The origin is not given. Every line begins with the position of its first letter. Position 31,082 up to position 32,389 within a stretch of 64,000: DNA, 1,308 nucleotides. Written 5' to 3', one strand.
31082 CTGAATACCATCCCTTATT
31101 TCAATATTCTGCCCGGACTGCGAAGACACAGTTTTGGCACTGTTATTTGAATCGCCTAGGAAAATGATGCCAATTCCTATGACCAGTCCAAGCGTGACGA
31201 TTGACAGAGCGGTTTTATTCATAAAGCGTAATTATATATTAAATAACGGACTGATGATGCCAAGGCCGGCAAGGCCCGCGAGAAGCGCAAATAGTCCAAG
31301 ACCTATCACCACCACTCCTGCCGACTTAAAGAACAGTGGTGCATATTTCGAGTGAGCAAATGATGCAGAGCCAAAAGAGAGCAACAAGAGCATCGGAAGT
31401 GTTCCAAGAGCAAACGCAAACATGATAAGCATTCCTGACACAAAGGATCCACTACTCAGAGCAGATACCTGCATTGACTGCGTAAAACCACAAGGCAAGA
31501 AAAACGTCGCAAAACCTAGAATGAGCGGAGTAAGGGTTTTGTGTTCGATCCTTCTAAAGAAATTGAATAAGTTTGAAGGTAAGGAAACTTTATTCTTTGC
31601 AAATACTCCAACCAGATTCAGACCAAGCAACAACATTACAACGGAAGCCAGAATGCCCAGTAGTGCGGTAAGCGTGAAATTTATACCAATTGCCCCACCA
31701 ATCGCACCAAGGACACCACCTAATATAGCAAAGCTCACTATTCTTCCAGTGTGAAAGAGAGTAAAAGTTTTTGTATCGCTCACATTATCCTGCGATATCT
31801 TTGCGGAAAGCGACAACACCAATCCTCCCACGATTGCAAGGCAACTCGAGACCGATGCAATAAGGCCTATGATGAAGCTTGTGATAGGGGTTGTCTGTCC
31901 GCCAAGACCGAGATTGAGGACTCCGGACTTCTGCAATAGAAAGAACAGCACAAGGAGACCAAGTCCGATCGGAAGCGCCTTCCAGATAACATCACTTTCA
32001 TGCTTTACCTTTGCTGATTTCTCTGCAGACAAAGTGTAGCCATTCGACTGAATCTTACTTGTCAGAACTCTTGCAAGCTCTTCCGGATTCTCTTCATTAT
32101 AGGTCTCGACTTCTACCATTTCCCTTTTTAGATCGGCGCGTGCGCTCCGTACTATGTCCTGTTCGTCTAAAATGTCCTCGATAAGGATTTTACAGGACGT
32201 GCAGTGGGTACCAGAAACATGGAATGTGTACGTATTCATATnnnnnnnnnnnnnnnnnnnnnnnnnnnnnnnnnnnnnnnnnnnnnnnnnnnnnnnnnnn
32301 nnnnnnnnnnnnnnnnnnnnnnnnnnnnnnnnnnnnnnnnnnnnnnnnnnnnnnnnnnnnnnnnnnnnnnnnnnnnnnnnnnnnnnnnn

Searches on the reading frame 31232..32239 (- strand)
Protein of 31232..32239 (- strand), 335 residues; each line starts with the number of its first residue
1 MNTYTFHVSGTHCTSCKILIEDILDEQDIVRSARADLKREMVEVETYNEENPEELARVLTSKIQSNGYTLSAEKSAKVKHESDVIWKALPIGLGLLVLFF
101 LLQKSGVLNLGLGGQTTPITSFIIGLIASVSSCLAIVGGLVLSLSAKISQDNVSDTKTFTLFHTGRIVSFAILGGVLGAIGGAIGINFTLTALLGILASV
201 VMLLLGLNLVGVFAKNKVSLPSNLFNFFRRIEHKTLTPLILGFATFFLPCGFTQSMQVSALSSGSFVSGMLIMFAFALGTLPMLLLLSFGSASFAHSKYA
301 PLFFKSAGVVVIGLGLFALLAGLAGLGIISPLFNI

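Call 49: search_protein_families(library=pfam, proteins=[window:31232-32239:-], max_evalue=0.0001)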
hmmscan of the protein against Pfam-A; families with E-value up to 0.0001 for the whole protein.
window:31232-32239:- (335 aa): 2 families
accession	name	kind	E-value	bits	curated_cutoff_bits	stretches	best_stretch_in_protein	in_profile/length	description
PF13386.12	DsbD_2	-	2.5e-32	112.8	24.9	1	121-316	2-198/199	Cytochrome C biogenesis protein transmembrane region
PF00403.32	HMA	-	8.8e-08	32.9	24.8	1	5-65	1-58/62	Heavy-metal-associated domain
